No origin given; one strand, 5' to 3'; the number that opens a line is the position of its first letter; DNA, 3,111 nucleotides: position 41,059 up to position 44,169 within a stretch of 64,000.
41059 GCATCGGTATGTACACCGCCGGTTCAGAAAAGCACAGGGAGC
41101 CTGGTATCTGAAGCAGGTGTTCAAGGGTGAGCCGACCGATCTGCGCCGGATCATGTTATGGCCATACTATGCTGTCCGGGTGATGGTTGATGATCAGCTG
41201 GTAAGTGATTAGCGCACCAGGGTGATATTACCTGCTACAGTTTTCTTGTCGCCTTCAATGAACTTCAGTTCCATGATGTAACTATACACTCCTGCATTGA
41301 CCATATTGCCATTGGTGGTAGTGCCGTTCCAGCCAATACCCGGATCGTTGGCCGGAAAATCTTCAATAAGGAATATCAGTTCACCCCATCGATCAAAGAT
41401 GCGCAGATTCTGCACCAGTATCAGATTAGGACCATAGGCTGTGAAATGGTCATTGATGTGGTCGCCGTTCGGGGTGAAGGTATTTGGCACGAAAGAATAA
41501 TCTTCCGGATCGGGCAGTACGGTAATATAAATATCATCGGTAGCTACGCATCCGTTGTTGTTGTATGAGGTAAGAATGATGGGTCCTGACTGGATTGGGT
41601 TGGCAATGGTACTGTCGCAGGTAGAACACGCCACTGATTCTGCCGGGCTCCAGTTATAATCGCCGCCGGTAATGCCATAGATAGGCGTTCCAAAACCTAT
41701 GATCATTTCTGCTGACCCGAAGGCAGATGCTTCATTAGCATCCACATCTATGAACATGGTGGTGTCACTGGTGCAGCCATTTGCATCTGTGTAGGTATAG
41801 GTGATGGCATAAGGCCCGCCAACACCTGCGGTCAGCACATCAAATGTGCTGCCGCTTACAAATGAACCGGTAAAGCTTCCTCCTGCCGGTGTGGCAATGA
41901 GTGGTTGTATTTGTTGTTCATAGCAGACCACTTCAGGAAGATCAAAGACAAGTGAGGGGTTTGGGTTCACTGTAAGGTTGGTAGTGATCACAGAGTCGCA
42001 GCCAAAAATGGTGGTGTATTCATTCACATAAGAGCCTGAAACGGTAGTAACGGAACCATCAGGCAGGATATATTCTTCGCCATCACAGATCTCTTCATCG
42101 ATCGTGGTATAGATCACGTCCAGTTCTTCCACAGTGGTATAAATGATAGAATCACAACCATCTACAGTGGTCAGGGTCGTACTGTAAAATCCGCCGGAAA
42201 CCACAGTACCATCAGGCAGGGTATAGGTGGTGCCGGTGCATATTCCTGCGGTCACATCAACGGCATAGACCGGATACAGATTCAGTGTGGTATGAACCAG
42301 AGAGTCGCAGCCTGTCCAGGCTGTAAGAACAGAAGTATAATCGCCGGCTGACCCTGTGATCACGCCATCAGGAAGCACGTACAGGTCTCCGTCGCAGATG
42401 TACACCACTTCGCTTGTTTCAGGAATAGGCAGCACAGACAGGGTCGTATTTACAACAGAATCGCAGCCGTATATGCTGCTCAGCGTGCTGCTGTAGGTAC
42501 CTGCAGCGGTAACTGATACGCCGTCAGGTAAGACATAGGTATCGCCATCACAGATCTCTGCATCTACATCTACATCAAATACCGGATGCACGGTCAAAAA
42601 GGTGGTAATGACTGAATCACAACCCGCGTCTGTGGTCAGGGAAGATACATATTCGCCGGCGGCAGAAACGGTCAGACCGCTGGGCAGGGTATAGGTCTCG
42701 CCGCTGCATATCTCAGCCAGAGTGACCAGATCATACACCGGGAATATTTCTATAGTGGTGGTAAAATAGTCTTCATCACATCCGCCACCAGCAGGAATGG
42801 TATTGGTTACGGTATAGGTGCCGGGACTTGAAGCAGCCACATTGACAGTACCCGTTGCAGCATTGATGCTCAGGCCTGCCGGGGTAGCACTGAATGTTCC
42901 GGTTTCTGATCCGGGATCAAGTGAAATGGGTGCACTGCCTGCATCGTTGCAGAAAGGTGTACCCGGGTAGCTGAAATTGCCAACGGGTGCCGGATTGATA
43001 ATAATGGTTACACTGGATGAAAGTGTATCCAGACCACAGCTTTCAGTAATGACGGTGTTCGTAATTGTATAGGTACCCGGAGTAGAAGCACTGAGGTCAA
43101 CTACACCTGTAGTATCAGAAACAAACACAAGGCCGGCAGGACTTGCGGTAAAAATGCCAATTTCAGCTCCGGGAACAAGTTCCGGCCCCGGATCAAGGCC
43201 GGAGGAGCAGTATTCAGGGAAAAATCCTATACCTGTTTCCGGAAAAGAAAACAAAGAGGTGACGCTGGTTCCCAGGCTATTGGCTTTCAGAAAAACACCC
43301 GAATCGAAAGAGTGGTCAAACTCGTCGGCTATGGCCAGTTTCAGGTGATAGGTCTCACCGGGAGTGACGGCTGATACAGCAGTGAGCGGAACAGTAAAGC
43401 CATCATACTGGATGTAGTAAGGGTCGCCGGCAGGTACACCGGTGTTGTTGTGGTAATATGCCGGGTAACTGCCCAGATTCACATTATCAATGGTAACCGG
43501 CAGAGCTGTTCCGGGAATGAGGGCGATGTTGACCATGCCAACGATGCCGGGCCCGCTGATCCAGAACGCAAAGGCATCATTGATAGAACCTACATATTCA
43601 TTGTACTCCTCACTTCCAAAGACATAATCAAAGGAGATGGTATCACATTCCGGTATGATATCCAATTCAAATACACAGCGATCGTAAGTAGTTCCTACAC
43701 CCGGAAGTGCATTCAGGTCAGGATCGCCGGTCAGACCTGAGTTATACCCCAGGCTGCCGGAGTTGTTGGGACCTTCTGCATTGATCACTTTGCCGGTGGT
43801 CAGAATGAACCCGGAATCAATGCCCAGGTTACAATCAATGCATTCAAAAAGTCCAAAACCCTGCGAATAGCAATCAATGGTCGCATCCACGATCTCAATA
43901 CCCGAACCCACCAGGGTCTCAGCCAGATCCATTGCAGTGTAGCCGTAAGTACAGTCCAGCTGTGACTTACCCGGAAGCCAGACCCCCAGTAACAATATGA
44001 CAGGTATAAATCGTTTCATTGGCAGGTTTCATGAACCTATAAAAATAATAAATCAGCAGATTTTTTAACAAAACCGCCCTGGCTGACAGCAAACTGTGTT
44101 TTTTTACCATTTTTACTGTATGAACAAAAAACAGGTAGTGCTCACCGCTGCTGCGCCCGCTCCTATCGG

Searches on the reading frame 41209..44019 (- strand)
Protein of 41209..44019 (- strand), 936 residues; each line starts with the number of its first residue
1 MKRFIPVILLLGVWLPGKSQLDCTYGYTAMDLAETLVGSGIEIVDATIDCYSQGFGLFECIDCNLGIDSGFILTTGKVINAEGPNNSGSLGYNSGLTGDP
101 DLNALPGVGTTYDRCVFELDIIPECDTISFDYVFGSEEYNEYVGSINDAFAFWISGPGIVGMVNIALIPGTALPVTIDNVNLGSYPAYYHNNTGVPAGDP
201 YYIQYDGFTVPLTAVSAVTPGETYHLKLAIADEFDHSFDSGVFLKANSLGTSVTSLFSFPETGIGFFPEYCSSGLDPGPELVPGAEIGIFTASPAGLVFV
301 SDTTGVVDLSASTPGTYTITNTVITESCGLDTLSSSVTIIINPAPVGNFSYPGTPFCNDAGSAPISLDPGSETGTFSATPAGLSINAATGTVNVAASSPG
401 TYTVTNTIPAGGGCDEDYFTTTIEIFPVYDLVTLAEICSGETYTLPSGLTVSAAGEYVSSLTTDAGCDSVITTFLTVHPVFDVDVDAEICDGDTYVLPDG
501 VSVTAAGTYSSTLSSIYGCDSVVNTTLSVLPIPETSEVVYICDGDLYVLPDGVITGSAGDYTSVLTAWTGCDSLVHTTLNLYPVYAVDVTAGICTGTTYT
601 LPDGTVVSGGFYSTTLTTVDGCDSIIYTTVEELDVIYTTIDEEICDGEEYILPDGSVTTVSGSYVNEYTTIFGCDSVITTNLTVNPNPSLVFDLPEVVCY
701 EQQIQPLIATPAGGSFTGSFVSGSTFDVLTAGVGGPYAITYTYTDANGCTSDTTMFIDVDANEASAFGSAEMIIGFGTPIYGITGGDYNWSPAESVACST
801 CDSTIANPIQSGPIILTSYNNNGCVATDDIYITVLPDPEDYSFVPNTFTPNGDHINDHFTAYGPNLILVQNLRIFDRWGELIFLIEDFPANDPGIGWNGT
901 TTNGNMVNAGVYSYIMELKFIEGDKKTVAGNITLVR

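Call 26: search_protein_families(library=pfam, proteins=[window:41209-44019:-], max_evalue=0.001)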
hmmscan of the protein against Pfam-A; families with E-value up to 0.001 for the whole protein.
window:41209-44019:- (936 aa): 1 family
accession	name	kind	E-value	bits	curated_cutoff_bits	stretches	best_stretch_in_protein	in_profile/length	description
PF13585.12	CHU_C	-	4.2e-14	52.9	27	1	844-933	3-85/86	CHU_C Type IX secretion signal domain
